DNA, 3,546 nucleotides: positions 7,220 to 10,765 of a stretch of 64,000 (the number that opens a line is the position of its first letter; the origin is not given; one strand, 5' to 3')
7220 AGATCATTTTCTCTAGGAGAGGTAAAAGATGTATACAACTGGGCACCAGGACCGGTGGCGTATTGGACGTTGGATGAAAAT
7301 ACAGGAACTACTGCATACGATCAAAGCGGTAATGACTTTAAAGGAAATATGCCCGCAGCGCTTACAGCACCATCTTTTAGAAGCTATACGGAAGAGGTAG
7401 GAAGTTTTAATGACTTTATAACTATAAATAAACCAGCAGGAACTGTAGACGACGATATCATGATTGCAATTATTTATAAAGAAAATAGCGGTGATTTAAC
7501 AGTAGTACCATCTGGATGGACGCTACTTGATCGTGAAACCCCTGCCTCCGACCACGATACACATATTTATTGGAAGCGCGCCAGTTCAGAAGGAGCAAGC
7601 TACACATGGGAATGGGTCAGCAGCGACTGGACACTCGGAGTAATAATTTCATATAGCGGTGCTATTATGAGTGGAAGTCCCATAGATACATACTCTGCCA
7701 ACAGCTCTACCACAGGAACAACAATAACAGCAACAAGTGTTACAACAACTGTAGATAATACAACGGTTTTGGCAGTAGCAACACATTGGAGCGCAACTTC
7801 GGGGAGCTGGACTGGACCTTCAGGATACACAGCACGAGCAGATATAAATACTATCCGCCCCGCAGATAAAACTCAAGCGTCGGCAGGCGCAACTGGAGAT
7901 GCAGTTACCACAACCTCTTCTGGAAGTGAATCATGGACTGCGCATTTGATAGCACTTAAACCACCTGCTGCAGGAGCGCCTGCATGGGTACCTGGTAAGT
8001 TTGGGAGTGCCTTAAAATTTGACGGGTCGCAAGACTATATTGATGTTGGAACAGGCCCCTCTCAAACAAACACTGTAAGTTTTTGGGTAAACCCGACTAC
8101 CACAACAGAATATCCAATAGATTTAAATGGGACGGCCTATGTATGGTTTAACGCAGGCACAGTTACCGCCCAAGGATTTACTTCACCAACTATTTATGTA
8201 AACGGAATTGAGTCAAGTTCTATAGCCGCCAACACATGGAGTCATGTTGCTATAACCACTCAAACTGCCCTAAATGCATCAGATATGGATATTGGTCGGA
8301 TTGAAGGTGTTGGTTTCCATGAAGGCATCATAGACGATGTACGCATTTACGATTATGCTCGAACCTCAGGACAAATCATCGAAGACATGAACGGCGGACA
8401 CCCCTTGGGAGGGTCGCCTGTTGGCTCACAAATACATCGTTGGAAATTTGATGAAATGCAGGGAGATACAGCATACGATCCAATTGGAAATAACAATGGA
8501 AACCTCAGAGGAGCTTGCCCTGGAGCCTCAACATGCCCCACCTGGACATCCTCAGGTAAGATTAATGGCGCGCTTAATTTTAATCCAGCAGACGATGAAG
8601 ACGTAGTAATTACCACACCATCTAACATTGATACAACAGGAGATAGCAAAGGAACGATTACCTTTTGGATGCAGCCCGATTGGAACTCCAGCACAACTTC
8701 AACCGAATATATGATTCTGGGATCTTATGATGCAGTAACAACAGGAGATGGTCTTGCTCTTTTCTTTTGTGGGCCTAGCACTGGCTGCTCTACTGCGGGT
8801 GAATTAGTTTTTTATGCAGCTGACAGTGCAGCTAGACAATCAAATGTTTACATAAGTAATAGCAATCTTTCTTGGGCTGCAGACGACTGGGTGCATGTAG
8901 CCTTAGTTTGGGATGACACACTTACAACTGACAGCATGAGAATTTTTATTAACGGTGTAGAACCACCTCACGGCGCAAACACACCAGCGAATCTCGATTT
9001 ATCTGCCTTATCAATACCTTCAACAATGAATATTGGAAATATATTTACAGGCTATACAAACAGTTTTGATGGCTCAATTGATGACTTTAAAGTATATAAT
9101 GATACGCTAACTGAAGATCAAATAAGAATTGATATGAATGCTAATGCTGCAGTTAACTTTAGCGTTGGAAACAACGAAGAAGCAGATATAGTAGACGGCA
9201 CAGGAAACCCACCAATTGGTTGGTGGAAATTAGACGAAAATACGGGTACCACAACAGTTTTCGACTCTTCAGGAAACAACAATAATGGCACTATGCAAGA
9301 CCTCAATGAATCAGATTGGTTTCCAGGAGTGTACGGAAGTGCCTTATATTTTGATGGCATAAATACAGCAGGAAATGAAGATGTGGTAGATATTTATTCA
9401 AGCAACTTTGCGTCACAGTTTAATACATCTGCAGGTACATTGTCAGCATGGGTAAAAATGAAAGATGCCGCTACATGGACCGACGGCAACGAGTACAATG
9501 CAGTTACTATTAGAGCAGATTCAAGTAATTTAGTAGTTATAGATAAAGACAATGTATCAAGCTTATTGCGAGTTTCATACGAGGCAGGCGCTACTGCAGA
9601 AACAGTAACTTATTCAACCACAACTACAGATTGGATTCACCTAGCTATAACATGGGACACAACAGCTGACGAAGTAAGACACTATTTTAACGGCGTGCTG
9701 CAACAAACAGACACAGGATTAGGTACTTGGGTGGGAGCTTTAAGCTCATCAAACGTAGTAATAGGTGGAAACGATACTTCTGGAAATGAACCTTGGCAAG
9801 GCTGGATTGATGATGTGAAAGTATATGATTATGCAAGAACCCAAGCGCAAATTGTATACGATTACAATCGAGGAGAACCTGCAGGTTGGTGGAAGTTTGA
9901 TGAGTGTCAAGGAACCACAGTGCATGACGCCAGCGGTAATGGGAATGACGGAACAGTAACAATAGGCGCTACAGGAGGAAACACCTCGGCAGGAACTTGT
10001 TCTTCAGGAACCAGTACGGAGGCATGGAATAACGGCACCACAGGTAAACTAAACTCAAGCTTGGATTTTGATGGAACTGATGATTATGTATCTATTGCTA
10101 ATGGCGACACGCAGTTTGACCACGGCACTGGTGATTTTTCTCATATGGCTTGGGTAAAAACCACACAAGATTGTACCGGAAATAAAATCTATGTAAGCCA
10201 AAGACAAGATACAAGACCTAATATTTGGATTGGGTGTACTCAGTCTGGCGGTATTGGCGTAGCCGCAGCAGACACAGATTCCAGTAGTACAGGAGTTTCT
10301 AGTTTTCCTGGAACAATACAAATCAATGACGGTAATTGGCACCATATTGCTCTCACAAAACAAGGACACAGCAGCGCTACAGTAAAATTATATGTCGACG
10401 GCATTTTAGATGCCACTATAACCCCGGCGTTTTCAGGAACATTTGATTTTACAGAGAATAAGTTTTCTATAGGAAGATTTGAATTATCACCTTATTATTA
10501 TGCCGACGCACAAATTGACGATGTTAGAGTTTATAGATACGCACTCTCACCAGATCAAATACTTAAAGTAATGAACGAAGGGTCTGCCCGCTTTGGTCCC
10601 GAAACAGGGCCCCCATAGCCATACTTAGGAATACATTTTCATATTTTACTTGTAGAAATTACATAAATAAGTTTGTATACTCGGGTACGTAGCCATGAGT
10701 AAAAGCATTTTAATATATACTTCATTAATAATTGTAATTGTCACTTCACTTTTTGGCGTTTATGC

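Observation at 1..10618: Tandem giant DUF2341/LamG-repeat surface proteins built from shuffled modules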

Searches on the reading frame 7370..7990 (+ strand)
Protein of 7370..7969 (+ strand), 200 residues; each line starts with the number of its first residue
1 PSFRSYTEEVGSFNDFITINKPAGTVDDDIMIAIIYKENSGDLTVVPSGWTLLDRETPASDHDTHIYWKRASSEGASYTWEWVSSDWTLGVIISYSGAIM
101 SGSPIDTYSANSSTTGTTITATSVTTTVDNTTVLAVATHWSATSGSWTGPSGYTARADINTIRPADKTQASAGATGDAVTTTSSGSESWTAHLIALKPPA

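Call 16: search_protein_families(library=pfam, proteins=[window:7370-7969:+], max_evalue=10)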
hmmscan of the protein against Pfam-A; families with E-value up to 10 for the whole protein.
seq(200 aa): 0 families

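Call 55: find_homologous_proteins(query=window:7370-7969:+, max_evalue=0.001)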
Query seq(200 aa) (200 aa): 31 proteins with E <= 0.001 among 512 candidates.
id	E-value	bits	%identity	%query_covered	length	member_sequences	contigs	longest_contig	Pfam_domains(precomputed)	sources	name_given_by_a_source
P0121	1.2e-34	138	46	100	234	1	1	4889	-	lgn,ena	-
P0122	7.8e-34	135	44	100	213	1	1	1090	-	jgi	-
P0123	3.2e-33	133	44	100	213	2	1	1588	-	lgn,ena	-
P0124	2.2e-30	124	45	91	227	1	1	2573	-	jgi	jgi:hypothetical protein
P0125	9.0e-30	122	42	99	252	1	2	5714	-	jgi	jgi:hypothetical protein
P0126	6.9e-27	112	42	92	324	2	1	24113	-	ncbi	ncbi:MAG: hypothetical protein WEE64_07455 [Dehalococcoidia bacterium]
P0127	9.5e-26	109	40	100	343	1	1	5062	-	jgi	jgi:hypothetical protein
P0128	1.9e-24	104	39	98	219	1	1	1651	-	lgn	-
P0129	4.5e-23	100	39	100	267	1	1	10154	-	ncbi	-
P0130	2.7e-20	91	39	93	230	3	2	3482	-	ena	-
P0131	8.9e-19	86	33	89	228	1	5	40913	-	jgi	jgi:hypothetical protein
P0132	5.8e-18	83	38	91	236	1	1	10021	-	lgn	-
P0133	3.0e-17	81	43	71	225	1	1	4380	-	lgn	-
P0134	3.0e-16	78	35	91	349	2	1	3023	-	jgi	-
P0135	5.3e-14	70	42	45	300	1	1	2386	-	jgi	jgi:hypothetical protein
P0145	9.6e-9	53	33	90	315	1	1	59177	-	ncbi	-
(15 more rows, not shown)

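Call 57: find_encoding_contigs(protein=P0131, flank=8000, max_places=2)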
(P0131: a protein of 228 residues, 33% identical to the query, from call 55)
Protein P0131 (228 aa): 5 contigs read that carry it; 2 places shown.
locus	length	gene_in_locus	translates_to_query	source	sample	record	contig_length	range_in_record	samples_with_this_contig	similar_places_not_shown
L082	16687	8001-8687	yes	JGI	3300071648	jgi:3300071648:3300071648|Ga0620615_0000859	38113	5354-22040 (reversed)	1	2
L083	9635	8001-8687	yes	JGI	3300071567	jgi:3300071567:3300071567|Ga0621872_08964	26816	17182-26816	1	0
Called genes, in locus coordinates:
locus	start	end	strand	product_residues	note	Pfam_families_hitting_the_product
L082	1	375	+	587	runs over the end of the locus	PF14559:TPR_19 (faint), PF07719:TPR_2 (faint), PF13428:TPR_14 (faint)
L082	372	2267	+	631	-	PF05175:MTS (faint), PF05050:Methyltransf_21, PF00534:Glycos_transf_1, PF13489:Methyltransf_23, PF08241:Methyltransf_11, PF08242:Methyltransf_12, PF13649:Methyltransf_25, PF13847:Methyltransf_31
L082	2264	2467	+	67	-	-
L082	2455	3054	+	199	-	PF04989:RMNT_CmcI (weak), PF13578:Methyltransf_24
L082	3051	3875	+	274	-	PF13692:Glyco_trans_1_4 (weak)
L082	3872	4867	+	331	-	PF01073:3Beta_HSD, PF01370:Epimerase, PF02719:Polysacc_synt_2, PF04321:RmlD_sub_bind, PF07993:NAD_binding_4 (faint), PF13460:NAD_binding_10 (weak), PF16363:GDP_Man_Dehyd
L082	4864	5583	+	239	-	PF00535:Glycos_transf_2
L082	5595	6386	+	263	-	PF00535:Glycos_transf_2, PF10111:Glyco_tranf_2_2 (faint)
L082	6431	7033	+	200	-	-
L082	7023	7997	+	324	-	-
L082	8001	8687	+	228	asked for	-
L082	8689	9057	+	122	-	-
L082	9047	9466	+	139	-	-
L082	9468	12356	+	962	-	-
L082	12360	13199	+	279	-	-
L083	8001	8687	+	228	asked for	-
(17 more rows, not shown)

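Call 58: find_encoding_contigs(protein=P0145, flank=8000, max_places=2)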
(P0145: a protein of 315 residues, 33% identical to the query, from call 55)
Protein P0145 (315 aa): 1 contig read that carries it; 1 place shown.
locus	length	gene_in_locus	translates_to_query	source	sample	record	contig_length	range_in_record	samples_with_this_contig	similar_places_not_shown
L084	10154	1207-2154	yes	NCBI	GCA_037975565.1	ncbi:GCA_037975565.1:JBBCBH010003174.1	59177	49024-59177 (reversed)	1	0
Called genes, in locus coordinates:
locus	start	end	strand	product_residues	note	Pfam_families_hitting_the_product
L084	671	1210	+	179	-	-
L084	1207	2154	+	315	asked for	-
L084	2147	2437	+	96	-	-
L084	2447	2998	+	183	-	-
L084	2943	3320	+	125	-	-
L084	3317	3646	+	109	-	-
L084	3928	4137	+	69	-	-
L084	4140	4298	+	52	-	PF11752:DUF3309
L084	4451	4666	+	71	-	-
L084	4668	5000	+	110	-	-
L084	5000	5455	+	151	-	-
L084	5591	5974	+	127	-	-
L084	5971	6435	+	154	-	-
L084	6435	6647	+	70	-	-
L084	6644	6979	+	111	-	-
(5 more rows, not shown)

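Call 59: find_encoding_contigs(protein=P0126, flank=8000, max_places=2)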
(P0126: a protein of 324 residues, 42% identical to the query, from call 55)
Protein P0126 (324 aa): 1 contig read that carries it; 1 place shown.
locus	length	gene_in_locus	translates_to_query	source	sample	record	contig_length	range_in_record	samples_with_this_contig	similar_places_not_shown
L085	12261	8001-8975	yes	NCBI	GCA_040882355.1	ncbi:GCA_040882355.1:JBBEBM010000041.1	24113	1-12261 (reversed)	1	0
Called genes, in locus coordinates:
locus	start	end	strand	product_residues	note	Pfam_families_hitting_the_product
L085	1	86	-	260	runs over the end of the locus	PF01209:Ubie_methyltran, PF13489:Methyltransf_23, PF13847:Methyltransf_31, PF08241:Methyltransf_11, PF08242:Methyltransf_12, PF13649:Methyltransf_25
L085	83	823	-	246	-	PF01209:Ubie_methyltran, PF13847:Methyltransf_31 (weak), PF08241:Methyltransf_11, PF13649:Methyltransf_25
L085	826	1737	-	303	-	PF04199:Cyclase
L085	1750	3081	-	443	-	PF00211:Guanylate_cyc (weak)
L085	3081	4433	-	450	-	PF00211:Guanylate_cyc (weak)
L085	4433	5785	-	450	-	PF00561:Abhydrolase_1, PF12697:Abhydrolase_6 (weak), PF00211:Guanylate_cyc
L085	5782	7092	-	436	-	PF00561:Abhydrolase_1, PF00211:Guanylate_cyc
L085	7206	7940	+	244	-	-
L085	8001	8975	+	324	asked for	-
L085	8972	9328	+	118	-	-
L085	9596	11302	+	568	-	PF09594:GT87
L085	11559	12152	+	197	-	PF01917:Flagellin_arch-type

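Call 60: search_protein_families(library=phrogs, alignment_id=A2, max_evalue=0.001)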
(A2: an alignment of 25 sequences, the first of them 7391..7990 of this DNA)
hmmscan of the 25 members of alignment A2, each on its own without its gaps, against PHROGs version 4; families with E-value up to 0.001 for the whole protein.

A. member 1, window:7391-7990:+ (200 aa): 2 families
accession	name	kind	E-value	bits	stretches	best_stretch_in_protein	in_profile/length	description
phrog_6813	-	unknown function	3.4e-17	63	1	12-191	722-907/907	-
phrog_13624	-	other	8.7e-06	25.4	1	9-174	23-194/651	hydrolase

B. families by the number of members that match (of 25 scanned): 5 families
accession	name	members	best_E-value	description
phrog_6813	-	12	3.4e-17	-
phrog_13624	-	8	7.5e-08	hydrolase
phrog_3329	-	6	5.4e-10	-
phrog_36177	-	2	6.6e-06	-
phrog_553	-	1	0.00091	minor tail protein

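Call 68: predict_structure(alignment_id=A2)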
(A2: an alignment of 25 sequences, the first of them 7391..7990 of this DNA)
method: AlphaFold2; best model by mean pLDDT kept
length: 200 residues; sequences in the alignment: 25
mean_pLDDT: 91.0   pTM: 0.88
mean pLDDT of the five models: 91.0, 90.5, 89.9, 89.1, 88.2
residues with pLDDT >= 90: 154; 70-90: 33; 50-70: 10; < 50: 3
segments of 3 or more residues with pLDDT < 50: 198-200
pLDDT, mean of each block of 10 residues (from residue 1): 77 94 95 90 95 87 92 93 93 87 96 98 96 84 97 94 97 94 97 62
secondary structure, 60 per line:
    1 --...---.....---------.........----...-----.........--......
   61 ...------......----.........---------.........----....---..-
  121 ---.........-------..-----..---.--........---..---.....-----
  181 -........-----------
elements in order: E3-5 E9-13 E23-31 E36-38 E44-52 E55-63 E70-75 E80-88 E98-106 E111-114 E124-132 E155-162 E171-175 E182-189

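Call 70: fold_search(model_id=the predicted structure, library=pdb)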
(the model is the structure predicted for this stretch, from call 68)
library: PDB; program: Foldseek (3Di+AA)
matches with E <= 10: 579; with E <= 0.001: 0
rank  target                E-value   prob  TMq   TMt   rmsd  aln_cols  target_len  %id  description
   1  5iku                  2.5e-02  0.51  0.29  0.25  18.0       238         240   13  Crystal structure of the Hathewaya histolytica ColG tandem collagen-binding domain s3as3b in the presence of calcium at  (released 2017-03-15)
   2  1uij_C                4.8e-02  0.15  0.21  0.15  16.3       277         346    6  Crystal Structure Of Soybean beta-Conglycinin Beta Homotrimer (I122M/K124W) (released 2004-07-16)
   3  8wqp_A                9.7e-02  0.08  0.16  0.15  16.4       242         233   10  Cryo-EM structure of T. pseudonana PyShell helical tube (released 2024-10-09)
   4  7ofp_B                1.1e-01  0.15  0.22  0.17  22.7       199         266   10  Apo Structure of Mu2 Adaptin Subunit (Ap50) Of AP2 Clathrin Adaptor (released 2022-06-01)
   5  6ieq_D                1.5e-01  0.06  0.16  0.15  19.0       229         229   12  Crystal Structure of HIV-1 Env ConM SOSIP.v7 in Complex with bNAb PGT124 and 35O22 (released 2019-05-22)
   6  4mdr_A                1.6e-01  0.07  0.17  0.15  20.0       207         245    9  Crystal structure of adaptor protein complex 4 (AP-4) mu4 subunit C-terminal domain D190A mutant, in complex with a so (released 2014-03-12)
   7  8woq_A                1.8e-01  0.12  0.23  0.09  16.1       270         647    7  Cryo-EM structure of human SIDT1 protein with C1 symmetry at neutral pH (released 2024-03-20)
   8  5a1x_Q                1.8e-01  0.11  0.21  0.18  21.1       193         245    9  The structure of the COPI coat linkage III (released 2015-07-08)
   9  5a1w_H                1.8e-01  0.11  0.21  0.13  21.1       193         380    9  The structure of the COPI coat linkage II (released 2015-07-08)
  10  2eaa_C                1.8e-01  0.09  0.21  0.13  17.3       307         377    4  Crystal Structure of Adzuki Bean 7S Globulin-3 (released 2008-02-05)
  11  2phl_A                1.8e-01  0.07  0.18  0.14  15.4       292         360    8  THE STRUCTURE OF PHASEOLIN AT 2.2 ANGSTROMS RESOLUTION: IMPLICATIONS FOR A COMMON VICILIN(SLASH)LEGUMIN STRUCTURE AND  (released 1994-09-30)
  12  7ra7_H                1.9e-01  0.05  0.15  0.14  19.3       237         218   13  Crystal structure of rabbit anti-HIV Fab 11A (released 2022-07-06)
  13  2eaa_A                2.0e-01  0.08  0.20  0.13  18.5       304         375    5  Crystal Structure of Adzuki Bean 7S Globulin-3 (released 2008-02-05)
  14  8jun_A                2.3e-01  0.12  0.23  0.09  13.6       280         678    7  Cryo-EM structure of SIDT1 E555Q mutant (released 2023-11-15)
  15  2pr9_A                2.3e-01  0.11  0.23  0.19  22.5       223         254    7  Mu2 adaptin subunit (AP50) of AP2 adaptor (second domain), complexed with GABAA receptor-gamma2 subunit-derived intern (released 2008-03-18)
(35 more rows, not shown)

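Call 72: fold_search(model_id=the predicted structure, library=viral)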
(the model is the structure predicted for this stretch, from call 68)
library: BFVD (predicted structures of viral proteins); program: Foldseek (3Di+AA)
matches with E <= 10: 645; with E <= 0.001: 58
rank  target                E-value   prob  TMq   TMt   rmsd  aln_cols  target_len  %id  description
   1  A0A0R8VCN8            1.7e-12  1.00  0.86  0.27   2.1       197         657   26  (no name in the UniProt tables at hand)
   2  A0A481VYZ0            4.7e-11  1.00  0.85  0.20   2.2       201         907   32  (no name in the UniProt tables at hand)
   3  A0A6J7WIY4            7.9e-10  1.00  0.79  0.71   2.9       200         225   28  Uncharacterized protein [uncultured Caudovirales phage]
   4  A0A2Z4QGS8            3.5e-09  1.00  0.85  0.73   2.2       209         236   25  (no name in the UniProt tables at hand)
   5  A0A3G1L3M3            2.5e-08  1.00  0.71  0.59   6.2       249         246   16  Uncharacterized protein [Synechococcus phage S-CBWM1]
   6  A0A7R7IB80            2.8e-08  1.00  0.77  0.77   2.6       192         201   21  (no name in the UniProt tables at hand)
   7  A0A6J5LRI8            3.0e-08  1.00  0.76  0.70   4.3       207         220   24  Uncharacterized protein [uncultured Caudovirales phage]
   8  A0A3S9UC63            7.7e-08  1.00  0.79  0.71   3.0       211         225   21  (no name in the UniProt tables at hand)
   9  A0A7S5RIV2            1.1e-07  1.00  0.75  0.70   5.4       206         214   23  Uncharacterized protein [Rhizobium phage RHph_I1_6]
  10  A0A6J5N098            2.6e-07  1.00  0.71  0.57   4.6       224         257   16  Uncharacterized protein [uncultured Caudovirales phage]
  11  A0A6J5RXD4            3.1e-07  1.00  0.81  0.33   3.4       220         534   15  Uncharacterized protein [uncultured Caudovirales phage]
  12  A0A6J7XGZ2            3.2e-07  1.00  0.82  0.26   2.9       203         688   16  Uncharacterized protein [uncultured Caudovirales phage]
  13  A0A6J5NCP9            3.8e-07  1.00  0.76  0.19   3.6       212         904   16  Uncharacterized protein [uncultured Caudovirales phage]
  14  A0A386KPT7            3.8e-07  1.00  0.72  0.20   4.2       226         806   18  Glycerophosphodiester phosphodiesterase [Microbacterium phage ValentiniPuff]
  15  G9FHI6                5.8e-07  1.00  0.80  0.13   5.3       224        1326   18  (no name in the UniProt tables at hand)
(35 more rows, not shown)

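Call 92: search_solved_structures(query=A2, max_evalue=1)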
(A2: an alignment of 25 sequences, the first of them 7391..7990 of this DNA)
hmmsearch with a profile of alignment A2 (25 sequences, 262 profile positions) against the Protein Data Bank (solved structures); distinct sequences matched with E-value up to 1: 2.
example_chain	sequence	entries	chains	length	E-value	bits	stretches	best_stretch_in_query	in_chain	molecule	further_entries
8brr_B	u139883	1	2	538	0.73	12.3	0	71-98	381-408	Penicillin G acylase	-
8brs_B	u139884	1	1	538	0.94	12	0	71-97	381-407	Penicillin G acylase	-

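Call 96: find_related_loci(query=window:7391-7990:+, collection=viral_contigs, flank=6000)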
Query window:7391-7990:+ (200 aa) in viral_contigs; peptide patterns used: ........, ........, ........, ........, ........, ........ (x = any residue, [..] = any of these).
24 stretches matched a pattern; 1 encode a relative of the query (tblastn E <= 1e-3); 1 distinct loci.
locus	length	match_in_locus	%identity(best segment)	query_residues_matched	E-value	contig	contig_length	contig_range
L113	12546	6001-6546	32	12-191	5e-17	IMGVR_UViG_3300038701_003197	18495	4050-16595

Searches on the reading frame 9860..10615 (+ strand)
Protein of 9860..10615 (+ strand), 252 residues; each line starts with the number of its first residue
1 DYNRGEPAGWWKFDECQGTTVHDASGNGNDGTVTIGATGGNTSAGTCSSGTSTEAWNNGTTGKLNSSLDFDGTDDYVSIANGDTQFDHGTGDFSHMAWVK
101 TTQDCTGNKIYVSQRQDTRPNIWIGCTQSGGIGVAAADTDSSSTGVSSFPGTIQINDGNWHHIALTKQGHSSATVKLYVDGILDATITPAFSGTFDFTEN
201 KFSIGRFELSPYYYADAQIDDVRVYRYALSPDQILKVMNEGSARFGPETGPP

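Call 78: find_homologous_proteins(query=window:9860-10615:+, max_evalue=0.00001)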
Query window:9860-10615:+ (252 aa): 151 proteins with E <= 0.00001 among 747 candidates; the best 120 are listed.
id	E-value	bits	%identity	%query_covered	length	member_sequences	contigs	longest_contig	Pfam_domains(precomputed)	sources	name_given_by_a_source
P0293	2.1e-55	206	46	100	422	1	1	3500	PF07953.21,PF13385.14,PF02210.32,PF00054.31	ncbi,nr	ncbi:MAG TPA: LamG domain-containing protein, partial [Legionellaceae bacterium]|nr:LamG domain-cont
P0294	3.3e-52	195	41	98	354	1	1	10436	PF13385.14,PF02210.32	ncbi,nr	ncbi:LamG domain-containing protein, partial [Patescibacteria group bacterium]|nr:LamG domain-contai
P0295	1.3e-51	194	38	100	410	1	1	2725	PF07953.21,PF13385.14,PF02973.23,PF02210.32,PF00054.31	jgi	jgi:hypothetical protein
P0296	5.1e-51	192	44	100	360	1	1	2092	PF13385.14,PF02973.23,PF02210.32,PF00054.31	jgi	jgi:hypothetical protein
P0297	5.6e-50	188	42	100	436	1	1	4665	PF07953.21,PF13385.14,PF02210.32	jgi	jgi:hypothetical protein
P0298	1.1e-49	187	44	98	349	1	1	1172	PF13385.14,PF02210.32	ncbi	-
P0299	1.5e-49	187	43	99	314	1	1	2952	PF13385.14,PF02210.32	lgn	-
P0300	1.9e-49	186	46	97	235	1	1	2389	PF07953.21,PF13385.14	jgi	jgi:hypothetical protein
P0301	3.5e-48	182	43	100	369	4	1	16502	PF07953.21,PF13385.14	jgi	-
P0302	4.0e-48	182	43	100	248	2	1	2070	PF13385.14,PF02210.32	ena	-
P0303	5.0e-48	182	40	100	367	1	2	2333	PF13385.14,PF02973.23,PF02210.32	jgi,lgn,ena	-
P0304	1.9e-47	180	39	100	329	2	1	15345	PF07953.21,PF13385.14,PF02973.23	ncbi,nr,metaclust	ncbi:MAG: hypothetical protein A3D24_01250 [Candidatus Blackburnbacteria bacterium RIFCSPHIGHO2_02_F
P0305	6.7e-47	178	43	100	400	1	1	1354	PF00354.25,PF13385.14,PF02210.32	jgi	jgi:hypothetical protein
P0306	2.0e-46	177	46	97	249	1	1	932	PF13385.14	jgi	jgi:hypothetical protein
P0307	1.2e-45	174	41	100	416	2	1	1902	PF13385.14,PF02210.32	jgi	jgi:hypothetical protein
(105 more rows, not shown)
